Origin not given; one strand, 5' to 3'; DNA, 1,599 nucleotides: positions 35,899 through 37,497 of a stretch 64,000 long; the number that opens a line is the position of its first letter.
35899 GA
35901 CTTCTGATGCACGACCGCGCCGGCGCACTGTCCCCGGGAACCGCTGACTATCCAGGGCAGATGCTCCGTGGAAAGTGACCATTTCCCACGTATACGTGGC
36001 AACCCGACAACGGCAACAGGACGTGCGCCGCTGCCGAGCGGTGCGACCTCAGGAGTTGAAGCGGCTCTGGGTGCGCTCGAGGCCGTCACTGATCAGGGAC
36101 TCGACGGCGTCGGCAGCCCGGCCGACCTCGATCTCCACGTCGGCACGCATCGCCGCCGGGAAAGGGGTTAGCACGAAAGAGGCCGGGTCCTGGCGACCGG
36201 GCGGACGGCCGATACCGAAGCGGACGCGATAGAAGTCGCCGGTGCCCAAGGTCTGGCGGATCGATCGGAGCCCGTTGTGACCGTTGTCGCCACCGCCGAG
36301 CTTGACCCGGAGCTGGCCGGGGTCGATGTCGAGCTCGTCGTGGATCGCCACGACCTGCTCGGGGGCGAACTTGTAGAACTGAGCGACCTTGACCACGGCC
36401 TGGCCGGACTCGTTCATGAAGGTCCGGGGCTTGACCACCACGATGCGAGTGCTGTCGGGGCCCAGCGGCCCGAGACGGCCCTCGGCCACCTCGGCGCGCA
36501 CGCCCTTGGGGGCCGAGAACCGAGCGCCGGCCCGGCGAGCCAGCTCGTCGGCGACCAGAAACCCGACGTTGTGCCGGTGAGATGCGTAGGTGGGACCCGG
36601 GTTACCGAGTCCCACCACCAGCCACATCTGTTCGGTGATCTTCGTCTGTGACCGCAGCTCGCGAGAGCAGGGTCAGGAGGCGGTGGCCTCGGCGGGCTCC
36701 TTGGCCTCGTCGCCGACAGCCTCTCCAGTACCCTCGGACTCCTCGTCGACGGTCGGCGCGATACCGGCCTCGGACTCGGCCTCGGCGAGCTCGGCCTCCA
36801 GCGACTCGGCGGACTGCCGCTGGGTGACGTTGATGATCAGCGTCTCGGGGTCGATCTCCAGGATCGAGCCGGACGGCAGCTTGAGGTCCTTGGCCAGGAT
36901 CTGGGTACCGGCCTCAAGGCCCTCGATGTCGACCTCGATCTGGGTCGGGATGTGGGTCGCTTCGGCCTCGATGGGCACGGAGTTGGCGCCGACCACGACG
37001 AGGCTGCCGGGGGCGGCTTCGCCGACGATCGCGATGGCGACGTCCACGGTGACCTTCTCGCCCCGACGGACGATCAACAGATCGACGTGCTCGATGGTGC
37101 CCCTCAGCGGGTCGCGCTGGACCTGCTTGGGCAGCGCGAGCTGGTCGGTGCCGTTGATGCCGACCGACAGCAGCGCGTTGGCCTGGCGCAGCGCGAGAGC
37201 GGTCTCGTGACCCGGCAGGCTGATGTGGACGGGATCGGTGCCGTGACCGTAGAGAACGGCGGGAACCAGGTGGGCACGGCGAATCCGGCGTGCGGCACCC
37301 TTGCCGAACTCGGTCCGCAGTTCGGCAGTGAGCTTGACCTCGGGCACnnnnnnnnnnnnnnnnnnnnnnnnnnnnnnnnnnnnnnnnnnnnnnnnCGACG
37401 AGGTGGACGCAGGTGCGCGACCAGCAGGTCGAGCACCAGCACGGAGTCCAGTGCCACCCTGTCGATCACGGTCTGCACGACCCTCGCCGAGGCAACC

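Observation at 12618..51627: Thirteen long intergenic hairpin repeats in five sequence families, with different terminal arms and a shared GCGTG(T) core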

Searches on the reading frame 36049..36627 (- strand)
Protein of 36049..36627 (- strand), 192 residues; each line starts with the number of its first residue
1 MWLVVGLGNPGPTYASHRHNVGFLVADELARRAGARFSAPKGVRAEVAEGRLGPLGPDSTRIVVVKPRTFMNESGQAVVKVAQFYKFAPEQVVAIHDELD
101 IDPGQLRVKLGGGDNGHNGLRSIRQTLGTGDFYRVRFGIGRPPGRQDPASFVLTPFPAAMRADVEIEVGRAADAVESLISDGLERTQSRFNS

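Call 70: search_protein_families(library=ncbifam, proteins=[window:36049-36627:-], max_evalue=0.01)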
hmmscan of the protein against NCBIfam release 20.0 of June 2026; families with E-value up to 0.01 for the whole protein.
window:36049-36627:- (192 aa): 1 family
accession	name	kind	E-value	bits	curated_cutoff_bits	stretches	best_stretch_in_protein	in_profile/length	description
TIGR00447.2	pth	equivalog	7.6e-58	195.1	100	1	2-177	1-171/172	aminoacyl-tRNA hydrolase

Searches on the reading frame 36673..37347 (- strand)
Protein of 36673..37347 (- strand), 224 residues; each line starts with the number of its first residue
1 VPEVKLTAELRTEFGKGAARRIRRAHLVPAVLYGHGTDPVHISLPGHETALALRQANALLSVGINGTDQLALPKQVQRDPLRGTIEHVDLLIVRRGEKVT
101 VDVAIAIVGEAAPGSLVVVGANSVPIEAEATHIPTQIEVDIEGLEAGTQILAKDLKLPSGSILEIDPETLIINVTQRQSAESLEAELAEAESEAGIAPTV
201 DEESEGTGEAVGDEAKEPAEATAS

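Call 11: search_protein_families(library=pfam, proteins=[window:36673-37347:-])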
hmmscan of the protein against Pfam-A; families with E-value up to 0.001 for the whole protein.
window:36673-37347:- (224 aa): 2 families
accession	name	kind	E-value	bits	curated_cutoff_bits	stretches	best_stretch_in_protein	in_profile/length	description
PF01386.24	Ribosomal_L25p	-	7.2e-25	87.7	23.6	1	6-90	1-82/82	Ribosomal L25p family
PF14693.11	Ribosomal_TL5_C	-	5.2e-18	65.6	27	1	98-176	1-82/84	Ribosomal protein TL5, C-terminal domain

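Call 12: find_encoding_contigs(protein=window:36673-37347:-, flank=10000, max_places=6)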
Protein window:36673-37347:- (224 aa): 2 contigs read that carry it; 2 places shown.
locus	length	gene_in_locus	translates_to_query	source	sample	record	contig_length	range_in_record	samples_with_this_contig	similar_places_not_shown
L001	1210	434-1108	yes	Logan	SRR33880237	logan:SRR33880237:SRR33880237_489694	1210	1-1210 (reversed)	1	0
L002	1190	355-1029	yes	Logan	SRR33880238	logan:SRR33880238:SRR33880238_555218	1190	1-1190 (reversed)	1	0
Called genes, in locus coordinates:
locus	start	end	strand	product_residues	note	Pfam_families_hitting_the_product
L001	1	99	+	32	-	?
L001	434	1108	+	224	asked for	PF01386:Ribosomal_L25p, PF14693:Ribosomal_TL5_C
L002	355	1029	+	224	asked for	PF01386:Ribosomal_L25p, PF14693:Ribosomal_TL5_C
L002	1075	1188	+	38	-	?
